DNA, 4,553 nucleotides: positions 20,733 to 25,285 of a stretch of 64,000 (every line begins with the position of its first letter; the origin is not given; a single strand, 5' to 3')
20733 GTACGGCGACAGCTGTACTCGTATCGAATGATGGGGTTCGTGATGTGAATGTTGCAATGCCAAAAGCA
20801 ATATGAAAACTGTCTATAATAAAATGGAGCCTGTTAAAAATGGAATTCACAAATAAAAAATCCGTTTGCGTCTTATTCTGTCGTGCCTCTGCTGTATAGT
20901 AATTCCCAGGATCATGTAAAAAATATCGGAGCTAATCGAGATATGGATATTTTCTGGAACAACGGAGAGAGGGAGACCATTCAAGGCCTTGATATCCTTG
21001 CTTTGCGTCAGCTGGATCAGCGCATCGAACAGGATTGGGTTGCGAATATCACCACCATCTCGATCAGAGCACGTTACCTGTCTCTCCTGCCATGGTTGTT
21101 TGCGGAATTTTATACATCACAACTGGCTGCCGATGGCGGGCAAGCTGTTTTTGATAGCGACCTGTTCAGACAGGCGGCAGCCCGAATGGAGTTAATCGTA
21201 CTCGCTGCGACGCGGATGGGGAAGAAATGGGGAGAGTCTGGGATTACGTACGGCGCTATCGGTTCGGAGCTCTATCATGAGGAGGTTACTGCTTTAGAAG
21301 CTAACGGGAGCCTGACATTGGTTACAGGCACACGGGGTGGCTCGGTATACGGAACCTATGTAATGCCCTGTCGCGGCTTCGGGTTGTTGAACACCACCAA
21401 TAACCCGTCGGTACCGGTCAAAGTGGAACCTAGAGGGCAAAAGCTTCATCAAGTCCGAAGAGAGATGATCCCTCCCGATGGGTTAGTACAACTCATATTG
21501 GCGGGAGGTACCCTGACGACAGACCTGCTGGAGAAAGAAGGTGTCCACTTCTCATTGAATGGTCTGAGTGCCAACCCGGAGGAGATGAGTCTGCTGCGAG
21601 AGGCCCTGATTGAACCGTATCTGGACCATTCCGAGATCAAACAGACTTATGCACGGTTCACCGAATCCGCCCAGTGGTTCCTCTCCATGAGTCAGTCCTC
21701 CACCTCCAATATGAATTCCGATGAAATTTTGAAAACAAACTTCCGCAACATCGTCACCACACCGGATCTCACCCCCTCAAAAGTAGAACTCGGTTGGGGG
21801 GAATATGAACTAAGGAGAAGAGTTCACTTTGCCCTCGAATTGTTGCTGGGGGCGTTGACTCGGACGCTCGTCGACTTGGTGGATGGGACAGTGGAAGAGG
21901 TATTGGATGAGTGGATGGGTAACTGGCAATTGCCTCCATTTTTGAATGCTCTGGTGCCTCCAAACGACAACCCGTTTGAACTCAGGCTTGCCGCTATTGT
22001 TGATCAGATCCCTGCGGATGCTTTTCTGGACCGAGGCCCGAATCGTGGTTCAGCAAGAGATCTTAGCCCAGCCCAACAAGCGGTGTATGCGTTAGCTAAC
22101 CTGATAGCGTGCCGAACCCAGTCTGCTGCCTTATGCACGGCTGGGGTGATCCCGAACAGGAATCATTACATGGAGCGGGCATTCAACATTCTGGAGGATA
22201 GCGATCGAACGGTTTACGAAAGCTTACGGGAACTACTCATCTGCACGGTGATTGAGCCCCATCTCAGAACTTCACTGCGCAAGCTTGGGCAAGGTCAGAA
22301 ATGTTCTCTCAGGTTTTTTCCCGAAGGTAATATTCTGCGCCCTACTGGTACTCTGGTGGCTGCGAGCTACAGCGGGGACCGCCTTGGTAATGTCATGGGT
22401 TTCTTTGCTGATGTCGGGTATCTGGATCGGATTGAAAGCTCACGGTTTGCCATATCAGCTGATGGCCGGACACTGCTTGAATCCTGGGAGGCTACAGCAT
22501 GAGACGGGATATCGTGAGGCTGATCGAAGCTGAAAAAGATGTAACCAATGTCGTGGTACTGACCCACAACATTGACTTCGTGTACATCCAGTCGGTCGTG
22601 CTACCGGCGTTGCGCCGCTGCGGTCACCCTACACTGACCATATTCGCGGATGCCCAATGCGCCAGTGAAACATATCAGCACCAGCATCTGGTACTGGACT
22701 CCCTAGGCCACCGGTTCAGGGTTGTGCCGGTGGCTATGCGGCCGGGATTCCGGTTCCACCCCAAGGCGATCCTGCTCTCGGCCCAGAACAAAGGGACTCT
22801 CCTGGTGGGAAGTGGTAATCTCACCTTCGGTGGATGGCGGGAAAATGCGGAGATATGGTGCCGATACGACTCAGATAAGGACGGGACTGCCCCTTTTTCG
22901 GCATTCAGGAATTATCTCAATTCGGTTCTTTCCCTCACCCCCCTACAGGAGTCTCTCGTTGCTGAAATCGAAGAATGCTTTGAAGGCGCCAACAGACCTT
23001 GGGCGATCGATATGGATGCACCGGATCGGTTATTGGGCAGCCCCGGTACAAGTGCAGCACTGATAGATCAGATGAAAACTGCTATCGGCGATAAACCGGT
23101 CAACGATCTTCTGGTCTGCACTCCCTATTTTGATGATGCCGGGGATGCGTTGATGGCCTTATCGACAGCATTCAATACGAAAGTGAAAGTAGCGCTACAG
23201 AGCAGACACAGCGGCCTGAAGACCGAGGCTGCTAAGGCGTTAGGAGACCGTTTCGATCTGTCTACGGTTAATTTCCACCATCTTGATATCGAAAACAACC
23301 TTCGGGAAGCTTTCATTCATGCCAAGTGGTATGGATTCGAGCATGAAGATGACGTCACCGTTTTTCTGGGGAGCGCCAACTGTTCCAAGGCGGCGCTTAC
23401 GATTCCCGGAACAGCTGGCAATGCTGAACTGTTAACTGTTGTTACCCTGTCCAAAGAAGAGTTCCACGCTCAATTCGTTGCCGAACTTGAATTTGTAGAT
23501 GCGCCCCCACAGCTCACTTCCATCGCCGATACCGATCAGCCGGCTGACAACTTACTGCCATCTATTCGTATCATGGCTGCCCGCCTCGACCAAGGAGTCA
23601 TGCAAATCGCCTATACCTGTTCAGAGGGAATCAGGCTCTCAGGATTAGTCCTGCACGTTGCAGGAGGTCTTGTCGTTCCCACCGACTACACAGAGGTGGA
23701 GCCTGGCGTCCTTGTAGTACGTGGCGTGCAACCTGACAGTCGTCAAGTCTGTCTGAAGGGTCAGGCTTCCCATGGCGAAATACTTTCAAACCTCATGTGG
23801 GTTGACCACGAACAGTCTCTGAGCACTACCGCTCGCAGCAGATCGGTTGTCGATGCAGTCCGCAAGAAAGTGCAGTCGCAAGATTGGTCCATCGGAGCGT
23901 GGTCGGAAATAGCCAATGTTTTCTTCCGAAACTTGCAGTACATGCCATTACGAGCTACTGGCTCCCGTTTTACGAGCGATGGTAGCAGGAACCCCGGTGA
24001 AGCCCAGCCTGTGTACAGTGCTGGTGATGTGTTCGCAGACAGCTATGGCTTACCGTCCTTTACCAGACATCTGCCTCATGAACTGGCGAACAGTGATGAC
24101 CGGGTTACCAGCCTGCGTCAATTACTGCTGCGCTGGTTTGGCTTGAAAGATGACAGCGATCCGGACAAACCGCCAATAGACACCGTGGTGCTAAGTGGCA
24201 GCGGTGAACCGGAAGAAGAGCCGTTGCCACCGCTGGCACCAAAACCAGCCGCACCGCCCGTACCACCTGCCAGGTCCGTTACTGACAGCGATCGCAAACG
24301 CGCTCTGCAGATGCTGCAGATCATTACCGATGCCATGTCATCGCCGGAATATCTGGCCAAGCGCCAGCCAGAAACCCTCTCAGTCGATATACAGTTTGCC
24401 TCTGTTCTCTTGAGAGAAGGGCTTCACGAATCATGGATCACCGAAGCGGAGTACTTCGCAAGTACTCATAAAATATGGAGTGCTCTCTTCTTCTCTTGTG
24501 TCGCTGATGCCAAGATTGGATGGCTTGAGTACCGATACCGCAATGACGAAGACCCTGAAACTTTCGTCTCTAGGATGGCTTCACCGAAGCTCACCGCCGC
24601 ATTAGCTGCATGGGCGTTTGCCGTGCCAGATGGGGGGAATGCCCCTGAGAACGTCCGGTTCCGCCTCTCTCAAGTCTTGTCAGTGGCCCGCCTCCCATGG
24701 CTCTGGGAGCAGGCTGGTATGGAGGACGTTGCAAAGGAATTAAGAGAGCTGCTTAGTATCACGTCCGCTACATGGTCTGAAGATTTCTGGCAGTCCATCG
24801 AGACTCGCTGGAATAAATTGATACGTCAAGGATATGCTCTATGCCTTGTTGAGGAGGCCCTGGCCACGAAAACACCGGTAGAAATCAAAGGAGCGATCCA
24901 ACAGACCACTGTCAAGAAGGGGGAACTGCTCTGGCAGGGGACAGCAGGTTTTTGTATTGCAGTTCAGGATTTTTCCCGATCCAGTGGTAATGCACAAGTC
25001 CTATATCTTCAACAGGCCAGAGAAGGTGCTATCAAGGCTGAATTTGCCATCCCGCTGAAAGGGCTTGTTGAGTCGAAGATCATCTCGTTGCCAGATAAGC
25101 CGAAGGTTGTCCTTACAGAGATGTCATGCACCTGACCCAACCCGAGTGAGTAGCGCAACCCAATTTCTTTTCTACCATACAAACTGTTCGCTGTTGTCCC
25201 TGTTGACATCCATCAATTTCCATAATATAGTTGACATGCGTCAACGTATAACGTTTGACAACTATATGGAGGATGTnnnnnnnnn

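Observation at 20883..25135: Uncharacterised two-gene operon on the tRNA-fMet island: a 519-aa protein with no recognisable motif, translationally coupled to an 878-aa double-HKD (PLD-family) protein. This is my best candidate for an undescribed defence system.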

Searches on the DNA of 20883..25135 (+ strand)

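Call 10: search_dna_similar(query=window:20883-25135:+, collection=ecoli_genomes, mode=near, max_rows=10)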
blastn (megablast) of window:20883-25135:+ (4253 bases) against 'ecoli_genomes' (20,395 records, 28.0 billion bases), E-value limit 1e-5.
No match.
